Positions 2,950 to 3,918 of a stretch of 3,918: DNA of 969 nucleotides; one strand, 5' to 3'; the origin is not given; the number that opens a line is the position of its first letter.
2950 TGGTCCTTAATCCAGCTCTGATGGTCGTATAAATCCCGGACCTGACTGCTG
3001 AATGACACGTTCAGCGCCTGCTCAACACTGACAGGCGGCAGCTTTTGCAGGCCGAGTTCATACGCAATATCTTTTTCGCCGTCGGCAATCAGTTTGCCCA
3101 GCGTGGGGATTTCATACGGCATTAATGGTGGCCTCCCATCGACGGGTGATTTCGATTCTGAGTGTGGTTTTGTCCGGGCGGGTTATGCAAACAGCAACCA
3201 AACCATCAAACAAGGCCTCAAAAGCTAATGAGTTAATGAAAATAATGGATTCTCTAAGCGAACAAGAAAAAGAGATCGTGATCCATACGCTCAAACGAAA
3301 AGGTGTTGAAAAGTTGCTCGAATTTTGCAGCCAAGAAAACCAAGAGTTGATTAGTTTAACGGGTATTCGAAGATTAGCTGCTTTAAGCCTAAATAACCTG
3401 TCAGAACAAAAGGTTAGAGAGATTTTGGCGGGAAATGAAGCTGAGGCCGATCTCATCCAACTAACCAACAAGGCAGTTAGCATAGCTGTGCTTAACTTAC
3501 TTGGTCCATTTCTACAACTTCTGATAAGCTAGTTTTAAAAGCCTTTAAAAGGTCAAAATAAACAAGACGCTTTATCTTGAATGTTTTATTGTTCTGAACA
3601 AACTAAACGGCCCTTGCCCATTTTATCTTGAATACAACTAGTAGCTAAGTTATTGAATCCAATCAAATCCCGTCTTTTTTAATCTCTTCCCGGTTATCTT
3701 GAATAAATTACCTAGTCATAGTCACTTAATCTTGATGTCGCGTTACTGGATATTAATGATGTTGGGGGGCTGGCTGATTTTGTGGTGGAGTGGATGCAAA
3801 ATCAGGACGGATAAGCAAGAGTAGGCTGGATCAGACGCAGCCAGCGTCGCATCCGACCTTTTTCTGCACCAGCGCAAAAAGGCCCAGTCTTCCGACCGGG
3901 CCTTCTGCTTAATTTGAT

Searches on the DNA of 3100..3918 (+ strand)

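Call 4: search_dna_similar(query=window:3100-3918:+, collection=ecoli_genomes, mode=near, max_rows=25)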
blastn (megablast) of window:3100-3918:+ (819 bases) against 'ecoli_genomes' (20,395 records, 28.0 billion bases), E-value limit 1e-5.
Records with a match: 5427; places in all: 6627; records where one place covers at least 80% of the query: 0.
Genomes with a match: 5426 of 5426; with a place that covers at least 80% of the query: 0. Places per genome that has any: lowest 1, median 1, highest 7. On chromosomes: 6623 places; on plasmids: 4.
Best place of each record, by identity: 95-99% 689; 90-95% 1807; 80-90% 2931.
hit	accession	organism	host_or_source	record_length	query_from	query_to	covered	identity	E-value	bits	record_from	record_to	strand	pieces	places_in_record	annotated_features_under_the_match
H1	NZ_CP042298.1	Escherichia coli strain RM9088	crow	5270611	89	621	65%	93.0%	0e+0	784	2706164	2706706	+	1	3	DNA-binding protein | nrfA: ammonia-forming nitrite reductase cytochrome c552 subunit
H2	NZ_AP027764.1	Escherichia coli strain 2017-02-2CC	Homo sapiens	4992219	626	819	24%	98.5%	5e-90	340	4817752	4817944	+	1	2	mobB: molybdopterin-guanine dinucleotide biosynthesis protein MobB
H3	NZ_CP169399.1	Escherichia coli strain MFDS1022581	Animal source foods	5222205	626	819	24%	97.9%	2e-88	335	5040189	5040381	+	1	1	mobB: molybdopterin-guanine dinucleotide biosynthesis protein MobB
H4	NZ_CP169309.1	Escherichia coli strain MFDS1019527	cattle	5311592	626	819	24%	97.9%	2e-88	335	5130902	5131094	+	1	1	mobB: molybdopterin-guanine dinucleotide biosynthesis protein MobB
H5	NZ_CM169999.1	Escherichia coli strain N96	Tibetan Pig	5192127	626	819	24%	97.9%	2e-88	335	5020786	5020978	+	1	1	mobB: molybdopterin-guanine dinucleotide biosynthesis protein MobB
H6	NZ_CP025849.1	Escherichia coli strain 600468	Homo sapiens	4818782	626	819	24%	97.4%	3e-87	331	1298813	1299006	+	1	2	mobB: molybdopterin-guanine dinucleotide biosynthesis protein MobB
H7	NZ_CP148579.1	Escherichia coli strain Z1322HEC0003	Homo sapiens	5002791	626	819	24%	97.4%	3e-87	331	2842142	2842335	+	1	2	mobB: molybdopterin-guanine dinucleotide biosynthesis protein MobB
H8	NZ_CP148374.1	Escherichia coli strain Z1323HEC0108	Homo sapiens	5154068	626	819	24%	97.4%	3e-87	331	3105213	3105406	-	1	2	mobB: molybdopterin-guanine dinucleotide biosynthesis protein MobB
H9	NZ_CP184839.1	Escherichia coli strain 47-1826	Broiler chicken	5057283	626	819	24%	97.4%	3e-87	331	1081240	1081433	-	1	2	mobB: molybdopterin-guanine dinucleotide biosynthesis protein MobB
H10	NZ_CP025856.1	Escherichia coli strain 504838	Homo sapiens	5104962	626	819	24%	96.9%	1e-85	326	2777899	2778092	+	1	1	mobB: molybdopterin-guanine dinucleotide biosynthesis protein MobB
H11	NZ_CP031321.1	Escherichia coli strain ST2350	Homo sapiens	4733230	626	819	24%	96.9%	1e-85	326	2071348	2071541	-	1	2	mobB: molybdopterin-guanine dinucleotide biosynthesis protein MobB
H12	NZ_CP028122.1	Escherichia coli O43 str. RM10042 strain RM10042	Bos taurus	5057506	626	819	24%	96.9%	1e-85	326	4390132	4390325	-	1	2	mobB: molybdopterin-guanine dinucleotide biosynthesis protein MobB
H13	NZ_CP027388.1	Escherichia coli strain 2011C-4251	Homo sapiens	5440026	626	819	24%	96.9%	1e-85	326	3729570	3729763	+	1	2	mobB: molybdopterin-guanine dinucleotide biosynthesis protein MobB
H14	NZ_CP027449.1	Escherichia coli strain 2014C-3097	Homo sapiens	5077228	626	819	24%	96.9%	1e-85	326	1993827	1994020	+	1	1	mobB: molybdopterin-guanine dinucleotide biosynthesis protein MobB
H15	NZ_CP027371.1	Escherichia coli strain 2015C-3905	Homo sapiens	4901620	626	819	24%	96.9%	1e-85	326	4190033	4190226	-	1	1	mobB: molybdopterin-guanine dinucleotide biosynthesis protein MobB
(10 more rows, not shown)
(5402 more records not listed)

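Call 7: get_annotated_region(hit=H1, flank=12000)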
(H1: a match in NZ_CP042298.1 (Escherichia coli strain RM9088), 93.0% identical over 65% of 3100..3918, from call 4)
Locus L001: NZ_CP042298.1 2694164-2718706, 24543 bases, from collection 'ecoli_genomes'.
description: Escherichia coli strain RM9088 chromosome, complete genome
organism: Escherichia coli strain RM9088 (NCBI taxid 562)
replicon: chromosome; assembly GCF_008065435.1
host: crow; source: cloacal swab; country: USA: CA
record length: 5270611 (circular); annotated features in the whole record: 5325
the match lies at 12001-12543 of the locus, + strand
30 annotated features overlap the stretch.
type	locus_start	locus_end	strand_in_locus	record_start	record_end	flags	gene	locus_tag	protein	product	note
CDS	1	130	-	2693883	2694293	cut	-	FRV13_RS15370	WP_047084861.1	hypothetical protein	-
CDS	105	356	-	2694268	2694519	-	-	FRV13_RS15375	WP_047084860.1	hypothetical protein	-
CDS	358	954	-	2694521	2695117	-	-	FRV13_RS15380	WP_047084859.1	glycoside hydrolase family 108 protein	-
CDS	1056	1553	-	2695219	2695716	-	-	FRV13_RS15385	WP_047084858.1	hypothetical protein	-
CDS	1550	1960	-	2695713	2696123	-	-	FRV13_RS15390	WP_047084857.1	Mor transcription activator family protein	-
CDS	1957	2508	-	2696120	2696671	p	-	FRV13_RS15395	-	gp16 family protein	internal stop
CDS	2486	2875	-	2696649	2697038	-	-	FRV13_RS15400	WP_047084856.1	hypothetical protein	-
CDS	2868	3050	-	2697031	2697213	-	-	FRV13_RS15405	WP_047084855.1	hypothetical protein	-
CDS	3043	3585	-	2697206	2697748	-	-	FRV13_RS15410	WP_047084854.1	hypothetical protein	-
CDS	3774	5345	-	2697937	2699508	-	-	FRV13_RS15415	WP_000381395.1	IS66-like element ISCro1 family transposase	-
CDS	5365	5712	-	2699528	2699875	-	tnpB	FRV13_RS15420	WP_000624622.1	IS66 family insertion sequence element accessory protein TnpB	TnpB, as the term is used for proteins encoded by IS66 family insertion elements, is considered an accessory protein, ...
CDS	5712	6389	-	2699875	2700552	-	tnpA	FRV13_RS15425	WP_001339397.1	IS66-like element accessory protein TnpA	-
CDS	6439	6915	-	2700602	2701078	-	-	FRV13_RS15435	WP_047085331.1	host-nuclease inhibitor Gam family protein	-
CDS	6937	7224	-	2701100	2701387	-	-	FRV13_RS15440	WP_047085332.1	hypothetical protein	-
CDS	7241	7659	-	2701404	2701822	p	-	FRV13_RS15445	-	hypothetical protein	frameshifted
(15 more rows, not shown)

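Call 8: get_annotated_region(hit=H2, flank=4000)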
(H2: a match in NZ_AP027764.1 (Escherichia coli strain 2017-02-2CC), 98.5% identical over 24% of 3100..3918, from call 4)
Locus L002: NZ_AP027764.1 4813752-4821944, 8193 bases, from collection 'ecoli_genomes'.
description: Escherichia coli strain 2017-02-2CC chromosome, complete genome
organism: Escherichia coli strain 2017-02-2CC (NCBI taxid 562)
replicon: chromosome; assembly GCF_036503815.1
host: Homo sapiens; source: feces; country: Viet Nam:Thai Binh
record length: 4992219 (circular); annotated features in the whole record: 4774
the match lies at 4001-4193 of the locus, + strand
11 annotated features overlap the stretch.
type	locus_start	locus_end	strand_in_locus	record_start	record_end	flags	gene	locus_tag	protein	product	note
CDS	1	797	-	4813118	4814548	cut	yihF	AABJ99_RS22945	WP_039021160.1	YdgA family protein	-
CDS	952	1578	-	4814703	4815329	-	dsbA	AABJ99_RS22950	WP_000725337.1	thiol:disulfide interchange protein DsbA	-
CDS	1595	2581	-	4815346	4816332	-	srkA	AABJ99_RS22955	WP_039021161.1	stress response kinase SrkA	-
CDS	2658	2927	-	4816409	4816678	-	yihD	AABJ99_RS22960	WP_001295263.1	YihD family protein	-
CDS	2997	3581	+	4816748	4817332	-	mobA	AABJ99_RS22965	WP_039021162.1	molybdenum cofactor guanylyltransferase MobA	-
CDS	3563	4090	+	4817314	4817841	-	mobB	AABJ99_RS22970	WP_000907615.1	molybdopterin-guanine dinucleotide biosynthesis protein MobB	-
rRNA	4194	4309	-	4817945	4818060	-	rrf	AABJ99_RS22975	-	5S ribosomal RNA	-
rRNA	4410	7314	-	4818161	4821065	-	-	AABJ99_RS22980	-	23S ribosomal RNA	-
tRNA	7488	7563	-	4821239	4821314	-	-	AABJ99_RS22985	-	tRNA-Ala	-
tRNA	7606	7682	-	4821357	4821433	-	-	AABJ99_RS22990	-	tRNA-Ile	-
rRNA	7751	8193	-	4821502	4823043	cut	-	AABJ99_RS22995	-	16S ribosomal RNA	-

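Call 15: search_dna_similar(query=window:3188-3724:+, collection=ecoli_genomes, mode=distant, max_rows=30)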
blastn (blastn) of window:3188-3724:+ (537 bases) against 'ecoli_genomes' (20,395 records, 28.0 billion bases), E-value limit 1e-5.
Records with a match: 20; places in all: 22; records where one place covers at least 80% of the query: 1.
Genomes with a match: 19 of 5426; with a place that covers at least 80% of the query: 1. Places per genome that has any: lowest 1, median 1, highest 2. On chromosomes: 21 places; on plasmids: 1.
Best place of each record, by identity: 90-95% 1; 80-90% 15; 60-80% 4.
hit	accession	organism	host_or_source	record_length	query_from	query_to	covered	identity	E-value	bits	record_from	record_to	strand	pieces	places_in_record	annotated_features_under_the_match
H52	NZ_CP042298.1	Escherichia coli strain RM9088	crow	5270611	1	533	99%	92.8%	0e+0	809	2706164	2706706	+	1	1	DNA-binding protein | nrfA: ammonia-forming nitrite reductase cytochrome c552 subunit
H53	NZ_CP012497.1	Escherichia coli strain 06-00048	alfalfa sprout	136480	358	533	33%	76.4%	2e-24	122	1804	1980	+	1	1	hypothetical protein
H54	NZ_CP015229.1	Escherichia coli strain 06-00048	alfalfa sprout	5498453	358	533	33%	76.4%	2e-24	122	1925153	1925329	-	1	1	hypothetical protein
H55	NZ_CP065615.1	Escherichia coli strain FDAARGOS_943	missing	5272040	358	533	33%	75.3%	1e-21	113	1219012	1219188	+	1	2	narI: respiratory nitrate reductase subunit gamma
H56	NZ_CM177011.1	Escherichia coli strain VL40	Homo sapiens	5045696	385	533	28%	80.1%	6e-26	127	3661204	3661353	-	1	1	none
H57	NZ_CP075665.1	Escherichia coli strain STEC2018-553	Homo sapiens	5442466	112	252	26%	80.1%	2e-26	129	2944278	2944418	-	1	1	DNA-binding protein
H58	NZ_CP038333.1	Escherichia coli O157:H7 strain N8B7-2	cattle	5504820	112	252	26%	80.1%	2e-26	129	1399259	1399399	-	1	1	DNA-binding protein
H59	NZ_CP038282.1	Escherichia coli O157:H7 strain F8492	beef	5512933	112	252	26%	80.1%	2e-26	129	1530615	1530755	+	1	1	DNA-binding protein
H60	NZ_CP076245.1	Escherichia coli O157:H7 strain Balcarce_24.2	Rectal swab of live bovine cattle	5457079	112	252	26%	80.1%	2e-26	129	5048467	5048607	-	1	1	DNA-binding protein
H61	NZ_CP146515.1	Escherichia coli strain MDP9-27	Spinach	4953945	112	252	26%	80.1%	2e-26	129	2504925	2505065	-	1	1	DNA-binding protein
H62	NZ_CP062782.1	Escherichia coli O157:H7 strain Z869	Bovine Faeces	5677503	112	252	26%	80.1%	2e-26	129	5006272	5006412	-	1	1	DNA-binding protein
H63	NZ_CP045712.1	Escherichia coli strain FHI_NMBU_11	Homo sapiens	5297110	112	252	26%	80.1%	2e-26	129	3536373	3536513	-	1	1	DNA-binding protein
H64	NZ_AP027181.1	Escherichia coli strain 98E11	Homo sapiens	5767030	112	252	26%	80.1%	2e-26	129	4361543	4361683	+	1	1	DNA-binding protein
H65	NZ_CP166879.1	Escherichia coli strain 48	Fecal sample from a deer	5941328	112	252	26%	80.1%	2e-26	129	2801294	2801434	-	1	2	DNA-binding protein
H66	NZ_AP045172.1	Escherichia coli strain JNEC-KY176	Homo sapiens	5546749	112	252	26%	80.1%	2e-26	129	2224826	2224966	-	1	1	DNA-binding protein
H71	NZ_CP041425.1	Escherichia coli strain STEC388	pig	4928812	437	533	18%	87.8%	1e-22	116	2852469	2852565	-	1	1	fliH: flagellar assembly protein FliH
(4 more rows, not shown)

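Call 16: search_dna_similar(query=window:3188-3724:+, collection=phages, mode=distant, max_rows=30)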
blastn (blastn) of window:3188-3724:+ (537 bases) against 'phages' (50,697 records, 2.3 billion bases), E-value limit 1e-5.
No match.

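Call 19: get_annotated_region(hit=H54, flank=1500)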
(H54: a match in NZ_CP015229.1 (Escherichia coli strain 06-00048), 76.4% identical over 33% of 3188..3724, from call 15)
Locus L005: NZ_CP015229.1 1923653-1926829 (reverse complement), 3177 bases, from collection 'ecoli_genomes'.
description: Escherichia coli strain 06-00048 chromosome, complete genome
organism: Escherichia coli strain 06-00048 (NCBI taxid 562)
replicon: chromosome; assembly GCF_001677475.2
host: -; source: alfalfa sprout; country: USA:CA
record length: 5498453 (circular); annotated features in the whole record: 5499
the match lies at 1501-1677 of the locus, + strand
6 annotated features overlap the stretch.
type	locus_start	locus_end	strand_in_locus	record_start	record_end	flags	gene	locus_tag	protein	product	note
CDS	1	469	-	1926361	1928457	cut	-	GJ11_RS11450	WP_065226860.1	Mu transposase C-terminal domain-containing protein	-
CDS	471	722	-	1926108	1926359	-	-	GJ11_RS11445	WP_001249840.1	helix-turn-helix domain-containing protein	-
CDS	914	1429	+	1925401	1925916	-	-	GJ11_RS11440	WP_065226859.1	hypothetical protein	-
CDS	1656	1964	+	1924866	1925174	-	-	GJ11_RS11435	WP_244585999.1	hypothetical protein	-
CDS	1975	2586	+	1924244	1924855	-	-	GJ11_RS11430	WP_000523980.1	hypothetical protein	-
CDS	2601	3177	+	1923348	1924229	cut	-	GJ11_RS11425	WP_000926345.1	hypothetical protein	-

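Call 20: get_annotated_region(hit=H55, flank=1500)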
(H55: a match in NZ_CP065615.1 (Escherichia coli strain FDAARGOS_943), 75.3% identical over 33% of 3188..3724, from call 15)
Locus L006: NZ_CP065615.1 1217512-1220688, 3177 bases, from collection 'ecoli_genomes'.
description: Escherichia coli strain FDAARGOS_943 chromosome, complete genome
organism: Escherichia coli strain FDAARGOS_943 (NCBI taxid 562)
replicon: chromosome; assembly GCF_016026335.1
host: missing; source: missing; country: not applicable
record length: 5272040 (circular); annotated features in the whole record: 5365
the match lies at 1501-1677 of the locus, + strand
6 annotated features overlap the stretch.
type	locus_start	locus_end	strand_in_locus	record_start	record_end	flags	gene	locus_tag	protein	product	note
CDS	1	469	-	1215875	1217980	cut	-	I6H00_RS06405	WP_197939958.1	Mu transposase C-terminal domain-containing protein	-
CDS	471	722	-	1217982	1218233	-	-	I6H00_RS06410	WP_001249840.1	helix-turn-helix domain-containing protein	-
CDS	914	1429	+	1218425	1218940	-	-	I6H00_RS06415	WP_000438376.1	hypothetical protein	-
CDS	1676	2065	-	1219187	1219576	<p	narI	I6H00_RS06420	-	respiratory nitrate reductase subunit gamma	incomplete; partial in the middle of a contig; missing C-terminus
CDS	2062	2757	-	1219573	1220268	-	narW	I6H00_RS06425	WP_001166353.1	nitrate reductase molybdenum cofactor assembly chaperone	-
CDS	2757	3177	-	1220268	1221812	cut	narH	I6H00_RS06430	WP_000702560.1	nitrate reductase subunit beta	-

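Call 21: get_annotated_region(hit=H56, flank=1500)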
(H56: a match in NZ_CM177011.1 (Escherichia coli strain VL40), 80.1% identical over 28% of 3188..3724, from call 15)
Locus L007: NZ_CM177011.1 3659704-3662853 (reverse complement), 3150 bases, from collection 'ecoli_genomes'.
description: Escherichia coli strain VL40 chromosome, whole genome shotgun sequence
organism: Escherichia coli strain VL40 (NCBI taxid 562)
replicon: chromosome; assembly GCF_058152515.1
host: Homo sapiens; source: stool; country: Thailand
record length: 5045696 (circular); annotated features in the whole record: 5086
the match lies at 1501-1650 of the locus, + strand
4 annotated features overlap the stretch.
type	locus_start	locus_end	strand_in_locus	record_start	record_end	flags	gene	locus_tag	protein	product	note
CDS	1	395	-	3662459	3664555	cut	-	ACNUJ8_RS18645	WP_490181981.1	transposase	-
CDS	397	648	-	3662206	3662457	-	-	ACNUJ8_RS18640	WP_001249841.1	helix-turn-helix domain-containing protein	-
CDS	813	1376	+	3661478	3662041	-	-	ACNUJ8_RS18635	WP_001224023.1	helix-turn-helix domain-containing protein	-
CDS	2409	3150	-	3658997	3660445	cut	cusS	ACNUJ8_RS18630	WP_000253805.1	Cu(+)/Ag(+) sensor histidine kinase CusS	-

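Call 22: get_annotated_region(hit=H71, flank=1500)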
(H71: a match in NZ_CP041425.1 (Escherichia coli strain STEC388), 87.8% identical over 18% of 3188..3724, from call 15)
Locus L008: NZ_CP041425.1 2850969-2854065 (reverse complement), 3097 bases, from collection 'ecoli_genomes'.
description: Escherichia coli strain STEC388 chromosome, complete genome
organism: Escherichia coli strain STEC388 (NCBI taxid 562)
replicon: chromosome; assembly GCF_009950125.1
host: -; source: pig; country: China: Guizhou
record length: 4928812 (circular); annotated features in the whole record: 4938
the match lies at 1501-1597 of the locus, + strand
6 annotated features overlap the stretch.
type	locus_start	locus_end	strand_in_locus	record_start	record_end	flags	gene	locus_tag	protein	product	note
CDS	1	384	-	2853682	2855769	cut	-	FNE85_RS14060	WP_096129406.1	Mu transposase C-terminal domain-containing protein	-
CDS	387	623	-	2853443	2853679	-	-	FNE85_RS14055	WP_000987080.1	helix-turn-helix domain-containing protein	-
CDS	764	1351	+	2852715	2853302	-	-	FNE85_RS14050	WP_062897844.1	helix-turn-helix domain-containing protein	-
CDS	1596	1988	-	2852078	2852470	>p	fliH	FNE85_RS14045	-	flagellar assembly protein FliH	binds to and inhibits the function of flagella specific ATPase FliI; incomplete; partial in the middle of a contig; ...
CDS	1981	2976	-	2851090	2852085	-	fliG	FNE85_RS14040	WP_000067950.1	flagellar motor switch protein FliG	-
CDS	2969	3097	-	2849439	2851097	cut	fliF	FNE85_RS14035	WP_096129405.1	flagellar basal-body MS-ring/collar protein FliF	-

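Call 41: get_annotated_region(hit=H58, flank=3000)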
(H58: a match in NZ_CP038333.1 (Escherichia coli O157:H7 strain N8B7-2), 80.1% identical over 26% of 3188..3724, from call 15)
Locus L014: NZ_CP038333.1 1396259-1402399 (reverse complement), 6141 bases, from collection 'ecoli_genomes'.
description: Escherichia coli O157:H7 strain N8B7-2 chromosome, complete genome
organism: Escherichia coli O157:H7 strain N8B7-2 (NCBI taxid 83334)
replicon: chromosome; assembly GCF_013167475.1
host: cattle; source: cattle feces; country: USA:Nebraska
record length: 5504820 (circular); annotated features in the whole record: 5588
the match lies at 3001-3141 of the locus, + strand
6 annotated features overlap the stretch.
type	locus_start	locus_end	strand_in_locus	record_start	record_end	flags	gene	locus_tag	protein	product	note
CDS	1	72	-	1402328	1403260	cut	-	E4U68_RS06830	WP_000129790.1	AAA family ATPase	-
CDS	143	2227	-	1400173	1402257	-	-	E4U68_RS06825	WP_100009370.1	Mu transposase C-terminal domain-containing protein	-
CDS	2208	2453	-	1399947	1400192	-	-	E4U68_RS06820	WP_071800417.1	helix-turn-helix domain-containing protein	-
CDS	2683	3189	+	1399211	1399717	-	-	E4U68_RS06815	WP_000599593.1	DNA-binding protein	-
CDS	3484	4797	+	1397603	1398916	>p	hyfF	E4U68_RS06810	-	hydrogenase 4 subunit F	incomplete; partial in the middle of a contig; missing N-terminus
CDS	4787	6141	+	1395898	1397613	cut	hyfG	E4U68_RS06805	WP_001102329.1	hydrogenase 4 catalytic subunit HyfG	-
